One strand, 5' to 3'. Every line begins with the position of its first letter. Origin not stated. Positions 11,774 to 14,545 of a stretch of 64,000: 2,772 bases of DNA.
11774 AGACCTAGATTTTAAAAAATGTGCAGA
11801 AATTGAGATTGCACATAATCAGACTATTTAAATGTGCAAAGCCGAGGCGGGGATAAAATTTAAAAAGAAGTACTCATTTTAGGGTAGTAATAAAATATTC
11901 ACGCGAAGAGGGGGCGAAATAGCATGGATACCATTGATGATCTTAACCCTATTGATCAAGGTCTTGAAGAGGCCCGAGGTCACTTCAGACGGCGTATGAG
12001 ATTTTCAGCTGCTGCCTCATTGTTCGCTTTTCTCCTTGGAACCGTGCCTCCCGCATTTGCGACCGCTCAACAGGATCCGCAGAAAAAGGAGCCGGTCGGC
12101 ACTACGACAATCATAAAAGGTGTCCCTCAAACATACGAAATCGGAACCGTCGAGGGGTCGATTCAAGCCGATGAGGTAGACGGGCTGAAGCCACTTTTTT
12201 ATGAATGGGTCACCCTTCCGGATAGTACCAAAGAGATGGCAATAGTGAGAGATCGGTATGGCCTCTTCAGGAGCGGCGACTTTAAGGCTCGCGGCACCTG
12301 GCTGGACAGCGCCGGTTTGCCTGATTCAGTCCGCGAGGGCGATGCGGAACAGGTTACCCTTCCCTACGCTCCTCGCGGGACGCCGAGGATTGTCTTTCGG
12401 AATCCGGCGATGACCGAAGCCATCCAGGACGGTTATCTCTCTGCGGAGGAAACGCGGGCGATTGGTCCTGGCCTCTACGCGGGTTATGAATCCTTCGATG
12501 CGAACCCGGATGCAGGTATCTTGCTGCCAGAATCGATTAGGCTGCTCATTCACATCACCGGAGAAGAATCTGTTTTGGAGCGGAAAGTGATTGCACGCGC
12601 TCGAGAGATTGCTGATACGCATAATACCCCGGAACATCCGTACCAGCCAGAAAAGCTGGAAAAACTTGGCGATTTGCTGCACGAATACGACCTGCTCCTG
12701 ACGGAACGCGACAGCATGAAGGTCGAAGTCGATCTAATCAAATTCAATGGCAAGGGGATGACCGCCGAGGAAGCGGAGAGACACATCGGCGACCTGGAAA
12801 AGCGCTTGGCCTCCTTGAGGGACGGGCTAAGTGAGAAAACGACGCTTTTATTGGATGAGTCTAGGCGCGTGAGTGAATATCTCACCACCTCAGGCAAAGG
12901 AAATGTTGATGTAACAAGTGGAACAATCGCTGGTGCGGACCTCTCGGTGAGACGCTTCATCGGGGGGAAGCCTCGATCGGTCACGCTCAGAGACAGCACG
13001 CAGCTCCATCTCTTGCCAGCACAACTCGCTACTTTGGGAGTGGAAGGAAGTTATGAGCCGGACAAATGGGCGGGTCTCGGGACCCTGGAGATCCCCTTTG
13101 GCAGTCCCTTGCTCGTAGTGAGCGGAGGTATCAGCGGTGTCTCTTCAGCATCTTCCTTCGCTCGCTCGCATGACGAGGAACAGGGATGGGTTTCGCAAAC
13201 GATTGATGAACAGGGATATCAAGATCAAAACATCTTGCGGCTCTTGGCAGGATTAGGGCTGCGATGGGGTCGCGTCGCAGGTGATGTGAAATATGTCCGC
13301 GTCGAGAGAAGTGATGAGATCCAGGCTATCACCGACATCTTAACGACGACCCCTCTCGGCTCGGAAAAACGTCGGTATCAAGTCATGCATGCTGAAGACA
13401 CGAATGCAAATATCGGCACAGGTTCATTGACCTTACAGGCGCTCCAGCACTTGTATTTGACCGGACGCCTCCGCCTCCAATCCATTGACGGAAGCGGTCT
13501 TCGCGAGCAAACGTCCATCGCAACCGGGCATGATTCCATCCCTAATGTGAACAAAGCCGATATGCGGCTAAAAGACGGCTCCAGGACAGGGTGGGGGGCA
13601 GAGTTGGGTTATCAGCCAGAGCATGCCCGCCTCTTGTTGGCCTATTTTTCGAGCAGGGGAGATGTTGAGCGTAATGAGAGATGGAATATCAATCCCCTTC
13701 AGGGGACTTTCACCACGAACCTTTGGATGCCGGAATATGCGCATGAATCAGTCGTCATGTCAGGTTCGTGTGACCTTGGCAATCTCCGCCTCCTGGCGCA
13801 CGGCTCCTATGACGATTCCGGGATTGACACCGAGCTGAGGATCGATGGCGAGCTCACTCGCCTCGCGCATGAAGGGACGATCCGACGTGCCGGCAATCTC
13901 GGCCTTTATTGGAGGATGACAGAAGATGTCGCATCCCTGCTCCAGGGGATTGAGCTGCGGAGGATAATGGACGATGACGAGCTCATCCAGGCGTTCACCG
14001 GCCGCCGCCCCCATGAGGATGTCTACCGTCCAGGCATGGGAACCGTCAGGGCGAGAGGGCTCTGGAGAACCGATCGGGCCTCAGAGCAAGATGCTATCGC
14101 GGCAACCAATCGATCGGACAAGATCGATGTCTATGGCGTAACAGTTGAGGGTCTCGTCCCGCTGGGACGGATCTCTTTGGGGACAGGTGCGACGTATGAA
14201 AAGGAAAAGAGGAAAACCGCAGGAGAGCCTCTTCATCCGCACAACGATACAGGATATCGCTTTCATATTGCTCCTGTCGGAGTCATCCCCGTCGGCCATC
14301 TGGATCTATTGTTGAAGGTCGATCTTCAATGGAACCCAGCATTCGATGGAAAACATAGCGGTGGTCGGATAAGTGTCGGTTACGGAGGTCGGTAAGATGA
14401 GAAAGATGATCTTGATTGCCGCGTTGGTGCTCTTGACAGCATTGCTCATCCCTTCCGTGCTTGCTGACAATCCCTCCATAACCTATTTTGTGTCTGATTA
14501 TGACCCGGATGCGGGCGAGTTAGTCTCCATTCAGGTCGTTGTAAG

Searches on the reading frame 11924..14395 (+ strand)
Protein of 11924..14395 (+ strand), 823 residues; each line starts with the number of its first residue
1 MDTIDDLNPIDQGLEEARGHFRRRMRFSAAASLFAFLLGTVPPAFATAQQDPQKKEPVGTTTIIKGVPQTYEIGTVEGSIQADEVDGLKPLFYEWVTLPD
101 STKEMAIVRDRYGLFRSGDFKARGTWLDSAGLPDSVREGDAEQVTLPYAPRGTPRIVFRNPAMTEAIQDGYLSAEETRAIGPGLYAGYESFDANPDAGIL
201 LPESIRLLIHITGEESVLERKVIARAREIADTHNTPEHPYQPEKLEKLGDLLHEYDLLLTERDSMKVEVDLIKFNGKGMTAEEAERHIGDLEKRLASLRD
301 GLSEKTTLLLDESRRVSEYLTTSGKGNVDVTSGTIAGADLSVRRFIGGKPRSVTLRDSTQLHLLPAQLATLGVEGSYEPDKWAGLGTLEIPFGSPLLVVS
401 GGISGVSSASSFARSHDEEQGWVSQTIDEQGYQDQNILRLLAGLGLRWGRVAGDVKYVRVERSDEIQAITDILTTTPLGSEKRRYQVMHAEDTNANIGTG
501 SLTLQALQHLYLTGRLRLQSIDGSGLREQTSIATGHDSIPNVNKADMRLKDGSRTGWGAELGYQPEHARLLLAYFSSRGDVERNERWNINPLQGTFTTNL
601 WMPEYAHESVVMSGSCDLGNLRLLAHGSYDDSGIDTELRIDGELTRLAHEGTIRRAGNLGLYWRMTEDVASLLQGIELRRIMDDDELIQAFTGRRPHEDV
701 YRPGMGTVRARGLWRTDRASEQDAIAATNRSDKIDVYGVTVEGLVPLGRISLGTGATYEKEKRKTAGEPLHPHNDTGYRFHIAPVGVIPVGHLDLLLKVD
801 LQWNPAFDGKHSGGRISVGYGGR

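Call 9: search_protein_families(library=pfam, proteins=[window:11924-14395:+], max_evalue=0.01)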
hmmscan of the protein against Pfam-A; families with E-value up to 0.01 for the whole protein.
window:11924-14395:+ (823 aa): 0 families

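Call 45: find_encoding_contigs(protein=window:11924-14395:+, flank=10000, max_places=6)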
Protein window:11924-14395:+ (823 aa): no gene with exactly this product is on record in the collection.
